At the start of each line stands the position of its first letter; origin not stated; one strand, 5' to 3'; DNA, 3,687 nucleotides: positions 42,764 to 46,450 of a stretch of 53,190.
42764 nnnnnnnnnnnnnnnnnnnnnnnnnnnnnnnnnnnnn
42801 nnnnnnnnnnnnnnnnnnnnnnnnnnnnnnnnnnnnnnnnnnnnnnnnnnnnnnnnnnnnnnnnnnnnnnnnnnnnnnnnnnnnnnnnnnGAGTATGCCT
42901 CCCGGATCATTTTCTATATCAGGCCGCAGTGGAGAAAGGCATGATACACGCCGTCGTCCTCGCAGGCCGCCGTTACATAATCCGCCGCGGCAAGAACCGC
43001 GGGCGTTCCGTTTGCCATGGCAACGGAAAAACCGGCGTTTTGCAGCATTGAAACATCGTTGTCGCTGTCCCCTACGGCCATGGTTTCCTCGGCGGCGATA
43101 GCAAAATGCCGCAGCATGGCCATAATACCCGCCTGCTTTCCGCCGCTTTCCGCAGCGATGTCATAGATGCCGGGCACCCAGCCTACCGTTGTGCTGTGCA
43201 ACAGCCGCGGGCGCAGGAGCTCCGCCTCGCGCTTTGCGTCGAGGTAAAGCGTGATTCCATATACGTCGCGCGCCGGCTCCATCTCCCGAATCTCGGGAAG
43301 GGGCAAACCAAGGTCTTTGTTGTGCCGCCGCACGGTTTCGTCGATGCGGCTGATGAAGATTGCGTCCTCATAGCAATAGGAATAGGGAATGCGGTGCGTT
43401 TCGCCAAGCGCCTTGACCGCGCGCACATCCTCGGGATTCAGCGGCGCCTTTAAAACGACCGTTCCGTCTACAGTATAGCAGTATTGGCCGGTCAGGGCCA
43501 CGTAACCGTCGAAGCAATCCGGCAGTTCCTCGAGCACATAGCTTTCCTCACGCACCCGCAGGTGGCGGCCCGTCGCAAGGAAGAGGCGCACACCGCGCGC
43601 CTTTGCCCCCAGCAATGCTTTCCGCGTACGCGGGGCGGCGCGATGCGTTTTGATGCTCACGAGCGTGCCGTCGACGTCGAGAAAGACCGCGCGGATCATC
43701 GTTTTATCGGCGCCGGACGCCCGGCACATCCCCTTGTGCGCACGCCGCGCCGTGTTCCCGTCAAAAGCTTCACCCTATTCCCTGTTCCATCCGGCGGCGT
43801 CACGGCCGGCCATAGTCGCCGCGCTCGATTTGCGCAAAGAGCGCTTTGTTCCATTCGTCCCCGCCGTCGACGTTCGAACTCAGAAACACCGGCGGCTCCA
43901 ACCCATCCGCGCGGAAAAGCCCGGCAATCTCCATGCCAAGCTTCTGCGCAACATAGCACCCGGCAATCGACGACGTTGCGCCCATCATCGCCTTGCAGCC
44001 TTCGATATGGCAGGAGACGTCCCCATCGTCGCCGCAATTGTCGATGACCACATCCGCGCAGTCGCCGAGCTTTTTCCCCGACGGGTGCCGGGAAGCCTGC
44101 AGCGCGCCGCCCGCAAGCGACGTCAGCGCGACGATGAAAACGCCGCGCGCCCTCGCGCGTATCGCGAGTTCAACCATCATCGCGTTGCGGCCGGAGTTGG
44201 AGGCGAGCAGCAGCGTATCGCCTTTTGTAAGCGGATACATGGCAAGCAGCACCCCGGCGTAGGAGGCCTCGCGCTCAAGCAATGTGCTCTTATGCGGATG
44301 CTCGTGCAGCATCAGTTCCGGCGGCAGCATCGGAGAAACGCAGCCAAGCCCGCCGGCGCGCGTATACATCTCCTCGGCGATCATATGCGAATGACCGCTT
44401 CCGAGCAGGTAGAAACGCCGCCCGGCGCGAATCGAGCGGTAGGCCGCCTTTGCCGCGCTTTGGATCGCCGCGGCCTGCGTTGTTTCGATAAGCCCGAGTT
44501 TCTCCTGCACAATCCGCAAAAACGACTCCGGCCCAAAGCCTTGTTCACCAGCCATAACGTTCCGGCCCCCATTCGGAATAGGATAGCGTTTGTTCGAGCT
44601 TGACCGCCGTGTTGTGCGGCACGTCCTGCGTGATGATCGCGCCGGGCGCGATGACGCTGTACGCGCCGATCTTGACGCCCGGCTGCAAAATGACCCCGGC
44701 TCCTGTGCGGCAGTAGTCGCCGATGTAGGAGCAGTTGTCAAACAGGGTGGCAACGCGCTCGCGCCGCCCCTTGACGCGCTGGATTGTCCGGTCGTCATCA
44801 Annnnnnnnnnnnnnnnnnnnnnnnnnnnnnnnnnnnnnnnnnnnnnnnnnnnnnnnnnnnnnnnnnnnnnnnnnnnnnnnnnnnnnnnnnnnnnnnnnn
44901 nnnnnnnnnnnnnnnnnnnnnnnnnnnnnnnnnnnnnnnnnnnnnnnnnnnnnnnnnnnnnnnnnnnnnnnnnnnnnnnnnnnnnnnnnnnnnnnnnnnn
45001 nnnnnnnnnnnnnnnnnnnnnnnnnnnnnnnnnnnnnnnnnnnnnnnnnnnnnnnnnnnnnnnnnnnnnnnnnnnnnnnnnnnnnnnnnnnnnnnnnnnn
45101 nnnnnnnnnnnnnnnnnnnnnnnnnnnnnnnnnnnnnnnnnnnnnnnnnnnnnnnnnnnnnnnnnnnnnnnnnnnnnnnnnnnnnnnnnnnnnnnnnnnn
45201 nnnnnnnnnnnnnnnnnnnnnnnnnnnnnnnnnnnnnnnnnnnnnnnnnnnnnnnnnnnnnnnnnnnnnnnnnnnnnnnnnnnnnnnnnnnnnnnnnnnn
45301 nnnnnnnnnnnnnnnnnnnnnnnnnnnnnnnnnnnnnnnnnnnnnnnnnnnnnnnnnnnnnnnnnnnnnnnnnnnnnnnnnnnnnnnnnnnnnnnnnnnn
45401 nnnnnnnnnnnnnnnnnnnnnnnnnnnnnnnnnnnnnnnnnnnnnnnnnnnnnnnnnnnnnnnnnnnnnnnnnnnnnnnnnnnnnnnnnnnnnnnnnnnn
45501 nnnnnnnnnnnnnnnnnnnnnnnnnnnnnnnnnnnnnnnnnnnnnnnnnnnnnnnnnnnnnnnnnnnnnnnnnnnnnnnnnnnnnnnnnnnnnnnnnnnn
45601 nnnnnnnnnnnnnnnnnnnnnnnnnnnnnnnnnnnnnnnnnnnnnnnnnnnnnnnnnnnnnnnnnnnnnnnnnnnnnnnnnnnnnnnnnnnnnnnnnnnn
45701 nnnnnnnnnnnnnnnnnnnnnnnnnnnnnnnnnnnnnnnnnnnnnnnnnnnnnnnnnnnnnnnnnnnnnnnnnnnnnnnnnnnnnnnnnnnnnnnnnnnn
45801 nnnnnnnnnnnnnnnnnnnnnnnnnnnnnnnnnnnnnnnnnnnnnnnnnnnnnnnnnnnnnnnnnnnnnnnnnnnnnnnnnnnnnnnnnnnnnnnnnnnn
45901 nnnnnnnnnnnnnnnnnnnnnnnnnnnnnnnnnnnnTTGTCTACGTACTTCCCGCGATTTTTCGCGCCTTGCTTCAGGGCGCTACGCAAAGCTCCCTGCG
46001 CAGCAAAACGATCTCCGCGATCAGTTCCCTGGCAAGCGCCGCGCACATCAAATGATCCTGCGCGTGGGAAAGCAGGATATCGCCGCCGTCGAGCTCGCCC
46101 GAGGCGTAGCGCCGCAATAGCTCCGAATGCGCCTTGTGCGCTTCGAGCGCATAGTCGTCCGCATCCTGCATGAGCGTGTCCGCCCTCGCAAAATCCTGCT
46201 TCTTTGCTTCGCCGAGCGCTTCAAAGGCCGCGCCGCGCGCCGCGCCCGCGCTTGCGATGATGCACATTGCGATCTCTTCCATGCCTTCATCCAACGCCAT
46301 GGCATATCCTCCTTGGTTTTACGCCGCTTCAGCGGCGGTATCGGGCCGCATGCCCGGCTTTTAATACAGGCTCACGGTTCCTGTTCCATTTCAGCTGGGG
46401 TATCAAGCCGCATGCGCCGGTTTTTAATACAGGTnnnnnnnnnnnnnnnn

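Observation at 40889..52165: Extended PTS locus combining GH4 and MupG-like phospho-glycosidases with a GlmU-like nucleotidyltransferase, SIS protein, HAD phosphatase and the general PTS proteins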

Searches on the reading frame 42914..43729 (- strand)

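Call 3: search_protein_families(library=pfam, proteins=[window:42914-43729:-], max_evalue=0.01)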
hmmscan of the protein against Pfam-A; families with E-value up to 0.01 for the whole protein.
window:42914-43729:- (271 aa): 4 families
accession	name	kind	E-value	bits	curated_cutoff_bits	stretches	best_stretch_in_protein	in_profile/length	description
PF08282.18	Hydrolase_3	-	4.1e-42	145.1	20.9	1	15-264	1-254/255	haloacid dehalogenase-like hydrolase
PF05116.19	S6PP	-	2.8e-11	43.9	20.3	1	186-267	154-233/247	Sucrose-6F-phosphate phosphohydrolase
PF00702.32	Hydrolase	-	1.4e-09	39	26.4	1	200-233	158-191/191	haloacid dehalogenase-like hydrolase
PF13419.12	HAD_2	-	0.0003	21.4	23.8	1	199-238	138-177/178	Haloacid dehalogenase-like hydrolase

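Call 5: search_protein_families(library=ncbifam, proteins=[window:42914-43729:-], max_evalue=0.001)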
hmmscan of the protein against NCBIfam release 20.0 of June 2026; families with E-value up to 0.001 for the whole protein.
window:42914-43729:- (271 aa): 27 families (the best 25 are shown)
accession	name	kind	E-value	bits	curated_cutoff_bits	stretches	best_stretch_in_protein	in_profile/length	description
TIGR00099.1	Cof-subfamily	subfamily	7e-44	150.3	137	1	15-265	2-256/256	Cof-type HAD-IIB family hydrolase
NF007806.0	PRK10513.1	equivalog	3.2e-25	89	273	2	193-264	192-263/270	sugar-phosphatase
NF045966.1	YcsE_rel_Pase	equivalog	5.6e-23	81.8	220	1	12-271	2-265/265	YcsE-related riboflavin metabolism phosphatase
NF002245.0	PRK01158.1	equivalog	7.9e-21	74.4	198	1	194-268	154-228/233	phosphoglycolate phosphatase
TIGR01487.1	Pglycolate_arch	equivalog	3.7e-18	66.2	122.75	1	191-264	141-214/215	phosphoglycolate phosphatase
NF007821.0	PRK10530.1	equivalog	5.7e-18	65.1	274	2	190-262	192-264/272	pyridoxal phosphatase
TIGR01484.1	HAD-SF-IIB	subfamily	3.8e-16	59.8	41.8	2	15-58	2-45/221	HAD-IIB family hydrolase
TIGR01482.1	SPP-subfamily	subfamily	4.2e-14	52.6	107.15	1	190-255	142-207/225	sucrose-phosphate phosphatase subfamily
NF011705.0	PRK15126.1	equivalog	1.7e-11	43.9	336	2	197-267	188-260/272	HMP-PP phosphatase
TIGR01662.1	HAD-SF-IIIA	subfamily_domain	1.4e-07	31.7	44.6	0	204-236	101-135/141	HAD-IIIA family hydrolase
TIGR01670.1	KdsC-phosphatas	subfamily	1.7e-07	31.3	106.95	1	198-254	77-133/154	3-deoxy-D-manno-octulosonate 8-phosphate phosphatase, YrbI family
NF007019.0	PRK09484.1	equivalog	4.6e-07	29.6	208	1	193-255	96-158/187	3-deoxy-manno-octulosonate-8-phosphatase KdsC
TIGR01486.1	HAD-SF-IIB-MPGP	subfamily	8.1e-07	28.6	164.75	0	190-239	170-221/257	mannosyl-3-phosphoglycerate phosphatase family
TIGR02461.1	osmo_MPG_phos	equivalog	3.2e-06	27.4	244.35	0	197-234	185-222/227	mannosyl-3-phosphoglycerate phosphatase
NF008213.0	PRK10976.1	equivalog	3.3e-06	26.8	386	0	11-57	1-46/266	sugar/pyridoxal phosphate phosphatase YigL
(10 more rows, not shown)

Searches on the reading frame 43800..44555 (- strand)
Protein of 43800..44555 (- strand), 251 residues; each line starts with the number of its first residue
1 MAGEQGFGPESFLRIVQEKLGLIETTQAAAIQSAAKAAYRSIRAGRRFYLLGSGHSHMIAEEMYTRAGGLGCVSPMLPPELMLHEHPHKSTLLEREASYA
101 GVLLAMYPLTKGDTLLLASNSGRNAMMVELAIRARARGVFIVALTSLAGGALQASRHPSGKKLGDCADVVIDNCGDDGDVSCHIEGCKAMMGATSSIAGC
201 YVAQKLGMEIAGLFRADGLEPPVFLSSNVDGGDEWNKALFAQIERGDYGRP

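Call 21: search_solved_structures(query=window:43800-44555:-, max_evalue=0.01)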
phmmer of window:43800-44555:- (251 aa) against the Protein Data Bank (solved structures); distinct sequences matched with E-value up to 0.01: 4.
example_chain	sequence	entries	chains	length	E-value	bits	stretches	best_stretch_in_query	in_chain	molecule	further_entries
3cvj_A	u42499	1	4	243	2.8e-59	203.8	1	19-242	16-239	Putative phosphoheptose isomerase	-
9eol_A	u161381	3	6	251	4.3e-33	118.1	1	15-243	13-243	UPF0309 protein SCO4393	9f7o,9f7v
1x94_A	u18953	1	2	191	0.0032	20.3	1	26-152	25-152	putative Phosphoheptose isomerase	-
2i22_A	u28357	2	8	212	0.0044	19.8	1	27-153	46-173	Phosphoheptose isomerase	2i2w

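Call 35: search_solved_structures(query=window:43800-44555:-, max_evalue=0.00001, show_alignments=2)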
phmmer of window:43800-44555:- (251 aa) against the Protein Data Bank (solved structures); distinct sequences matched with E-value up to 0.00001: 2.
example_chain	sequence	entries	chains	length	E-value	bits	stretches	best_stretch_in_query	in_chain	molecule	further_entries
3cvj_A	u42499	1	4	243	2.8e-59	203.8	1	19-242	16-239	Putative phosphoheptose isomerase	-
9eol_A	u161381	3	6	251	4.3e-33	118.1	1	15-243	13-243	UPF0309 protein SCO4393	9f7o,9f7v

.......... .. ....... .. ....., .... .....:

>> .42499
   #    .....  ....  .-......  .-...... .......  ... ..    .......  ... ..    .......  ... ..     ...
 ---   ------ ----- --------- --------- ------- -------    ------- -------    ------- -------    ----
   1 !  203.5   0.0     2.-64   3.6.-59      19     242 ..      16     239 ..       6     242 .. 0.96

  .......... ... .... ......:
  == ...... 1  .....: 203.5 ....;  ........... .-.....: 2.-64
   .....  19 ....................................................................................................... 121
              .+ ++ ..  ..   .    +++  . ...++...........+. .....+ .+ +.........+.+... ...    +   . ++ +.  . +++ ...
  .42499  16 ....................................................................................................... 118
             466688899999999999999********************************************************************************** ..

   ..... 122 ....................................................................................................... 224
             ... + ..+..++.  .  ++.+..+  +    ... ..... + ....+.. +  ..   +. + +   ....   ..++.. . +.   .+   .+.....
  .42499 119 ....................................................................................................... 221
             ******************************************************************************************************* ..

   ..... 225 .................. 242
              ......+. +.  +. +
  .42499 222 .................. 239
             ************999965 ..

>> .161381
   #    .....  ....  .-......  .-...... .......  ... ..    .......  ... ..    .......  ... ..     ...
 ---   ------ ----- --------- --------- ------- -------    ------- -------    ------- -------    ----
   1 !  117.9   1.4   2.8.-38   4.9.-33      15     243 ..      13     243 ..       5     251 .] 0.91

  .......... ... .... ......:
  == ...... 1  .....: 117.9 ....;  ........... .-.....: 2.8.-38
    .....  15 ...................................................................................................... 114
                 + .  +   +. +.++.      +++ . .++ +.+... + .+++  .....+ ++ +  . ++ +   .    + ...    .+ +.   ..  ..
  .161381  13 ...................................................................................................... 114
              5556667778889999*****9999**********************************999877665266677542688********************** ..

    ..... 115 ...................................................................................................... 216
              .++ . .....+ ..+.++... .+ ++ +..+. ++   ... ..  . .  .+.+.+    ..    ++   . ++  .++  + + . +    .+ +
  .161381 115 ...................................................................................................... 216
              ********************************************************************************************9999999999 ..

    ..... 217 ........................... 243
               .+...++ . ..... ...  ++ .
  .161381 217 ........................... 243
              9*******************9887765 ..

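Call 86: find_homologous_proteins(query=window:43800-44555:-, max_evalue=1e-30)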
Query window:43800-44555:- (251 aa): 5245 proteins with E <= 1e-30 among 7357 candidates; the best 120 are listed.
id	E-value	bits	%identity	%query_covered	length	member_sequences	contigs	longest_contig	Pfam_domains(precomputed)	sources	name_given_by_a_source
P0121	1.3e-162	557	100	100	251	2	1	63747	PF01380.28,PF13580.12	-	-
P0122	2.6e-98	346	67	95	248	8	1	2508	PF01380.28,PF13580.12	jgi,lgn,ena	-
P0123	2.1e-97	343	65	96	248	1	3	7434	PF13580.12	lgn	-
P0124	2.4e-96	340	67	95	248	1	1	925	PF01380.28,PF13580.12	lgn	-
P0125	2.5e-78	281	56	91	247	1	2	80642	PF13580.12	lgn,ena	-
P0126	1.8e-77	278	55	92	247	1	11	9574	PF13580.12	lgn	-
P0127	6.3e-77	276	57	87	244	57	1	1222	PF13580.12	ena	-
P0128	2.0e-76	275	53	98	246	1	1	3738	PF01380.28,PF13580.12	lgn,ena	-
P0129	1.0e-75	272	56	90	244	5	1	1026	PF13580.12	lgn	-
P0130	1.9e-75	272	55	93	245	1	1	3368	PF13580.12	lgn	-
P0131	2.9e-75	271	55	92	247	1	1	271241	PF13580.12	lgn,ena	-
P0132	9.9e-75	269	55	91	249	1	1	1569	PF13580.12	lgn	-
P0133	2.8e-74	268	53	92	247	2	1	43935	PF13580.12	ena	-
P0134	4.1e-74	267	54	92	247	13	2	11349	PF13580.12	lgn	-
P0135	8.0e-73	263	51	96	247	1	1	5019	PF01380.28,PF13580.12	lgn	-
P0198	7.8e-61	224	50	92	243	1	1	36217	PF01380.28,PF13580.12,PF10740.16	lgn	-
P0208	1.3e-60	223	50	89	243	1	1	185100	PF01380.28,PF13580.12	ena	-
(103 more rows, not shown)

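Call 87: find_encoding_contigs(protein=P0208, flank=8000, max_places=1)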
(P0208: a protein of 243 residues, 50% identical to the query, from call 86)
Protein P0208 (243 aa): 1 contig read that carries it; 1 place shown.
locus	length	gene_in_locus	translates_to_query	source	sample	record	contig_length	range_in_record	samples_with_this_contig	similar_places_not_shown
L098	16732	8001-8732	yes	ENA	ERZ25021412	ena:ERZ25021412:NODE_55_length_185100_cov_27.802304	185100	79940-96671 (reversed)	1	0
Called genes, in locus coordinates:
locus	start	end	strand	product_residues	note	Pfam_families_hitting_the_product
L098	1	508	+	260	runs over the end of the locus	PF01047:MarR (weak), PF13412:HTH_24 (faint), PF08220:HTH_DeoR, PF08279:HTH_11, PF00455:DeoRC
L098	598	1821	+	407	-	PF07690:MFS_1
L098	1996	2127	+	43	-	-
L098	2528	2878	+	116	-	PF14198:TnpV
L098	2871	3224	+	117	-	-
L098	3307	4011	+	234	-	PF00392:GntR, PF07702:UTRA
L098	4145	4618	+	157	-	PF03830:PTSIIB_sorb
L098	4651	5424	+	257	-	PF03609:EII-Sor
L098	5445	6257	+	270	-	PF03613:EIID-AGA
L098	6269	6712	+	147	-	PF03610:EIIA-man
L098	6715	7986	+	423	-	PF04734:Ceramidase_alk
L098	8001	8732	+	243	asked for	PF13580:SIS_2, PF01380:SIS (faint)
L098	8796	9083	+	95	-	-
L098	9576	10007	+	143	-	PF01451:LMWPc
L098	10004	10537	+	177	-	PF10050:DUF2284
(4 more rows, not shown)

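Call 88: find_encoding_contigs(protein=P0198, flank=8000, max_places=1)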
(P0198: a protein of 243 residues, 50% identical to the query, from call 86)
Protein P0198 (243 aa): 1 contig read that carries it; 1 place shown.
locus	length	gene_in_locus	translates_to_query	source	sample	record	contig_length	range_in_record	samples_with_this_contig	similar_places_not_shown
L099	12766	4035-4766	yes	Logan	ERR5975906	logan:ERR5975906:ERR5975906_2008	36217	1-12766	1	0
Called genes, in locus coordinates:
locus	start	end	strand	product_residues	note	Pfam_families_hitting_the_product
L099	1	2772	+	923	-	?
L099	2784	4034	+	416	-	PF04734:Ceramidase_alk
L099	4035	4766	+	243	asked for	PF13580:SIS_2, PF10740:DUF2529 (faint), PF01380:SIS (faint)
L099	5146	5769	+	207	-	PF01712:dNK (weak), PF13401:AAA_22 (faint), PF02223:Thymidylate_kin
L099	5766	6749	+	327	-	PF13177:DNA_pol3_delta2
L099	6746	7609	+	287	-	PF04468:PSP1, PF28472:PSP1_3rd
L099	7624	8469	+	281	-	PF00590:TP_methylase, PF03701:UPF0181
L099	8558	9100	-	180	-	PF13302:Acetyltransf_3 (weak), PF00583:Acetyltransf_1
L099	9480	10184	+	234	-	-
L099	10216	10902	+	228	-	-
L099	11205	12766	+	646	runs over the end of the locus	PF00133:tRNA-synt_1, PF01406:tRNA-synt_1e (faint), PF01921:tRNA-synt_1f (faint), PF09334:tRNA-synt_1g, PF00133:tRNA-synt_1, PF19303:Anticodon_3, PF08264:Anticodon_1, PF01588:tRNA_bind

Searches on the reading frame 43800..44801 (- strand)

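Call 3: search_protein_families(library=pfam, proteins=[window:43800-44801:-], max_evalue=0.01)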
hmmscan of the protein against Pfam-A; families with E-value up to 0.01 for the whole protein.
window:43800-44801:- (333 aa): 2 families
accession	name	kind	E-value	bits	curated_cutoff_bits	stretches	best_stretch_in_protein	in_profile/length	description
PF13580.11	SIS_2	-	1.8e-38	132.1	27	1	94-228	2-138/138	SIS domain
PF01380.27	SIS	-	3.3e-05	24.1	25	1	189-236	49-96/131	SIS domain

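Call 5: search_protein_families(library=ncbifam, proteins=[window:43800-44801:-], max_evalue=0.001)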
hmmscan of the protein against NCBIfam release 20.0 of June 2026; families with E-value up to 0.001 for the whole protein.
window:43800-44801:- (333 aa): 3 families
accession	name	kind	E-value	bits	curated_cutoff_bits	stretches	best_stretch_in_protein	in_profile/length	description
NF002805.0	PRK02947.1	subfamily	3.7e-77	258.8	135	1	93-324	6-238/247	sugar isomerase domain-containing protein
NF010547.0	PRK13938.1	equivalog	6.6e-05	22.6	320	1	110-235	31-155/196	D-sedoheptulose 7-phosphate isomerase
TIGR03127.2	RuMP_HxlB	equivalog_domain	8.2e-05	22.6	160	0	191-230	70-109/178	6-phospho-3-hexuloisomerase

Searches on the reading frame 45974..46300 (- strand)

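Call 3: search_protein_families(library=pfam, proteins=[window:45974-46300:-], max_evalue=0.01)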
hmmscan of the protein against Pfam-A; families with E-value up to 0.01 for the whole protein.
window:45974-46300:- (108 aa): 1 family
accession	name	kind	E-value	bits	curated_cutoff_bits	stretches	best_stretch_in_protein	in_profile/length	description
PF02255.21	PTS_IIA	-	5.5e-26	90.9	27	1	9-100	1-92/94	PTS system, Lactose/Cellobiose specific IIA subunit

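Call 5: search_protein_families(library=ncbifam, proteins=[window:45974-46300:-], max_evalue=0.001)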
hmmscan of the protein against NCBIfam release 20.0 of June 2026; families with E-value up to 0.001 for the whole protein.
window:45974-46300:- (108 aa): 3 families
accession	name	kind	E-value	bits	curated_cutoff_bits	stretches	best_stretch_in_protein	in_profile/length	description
TIGR00823.1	EIIA-LAC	subfamily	1.3e-22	79.9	136.95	1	5-100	1-96/99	lactose-specific PTS transporter subunit IIA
NF007768.0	PRK10454.1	equivalog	2.6e-20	72.6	148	1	4-103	14-113/116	PTS N,N'-diacetylchitobiose transporter subunit IIA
NF007156.0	PRK09591.1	equivalog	3e-19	69.2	144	1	5-103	4-102/105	PTS cellobiose transporter subunit IIA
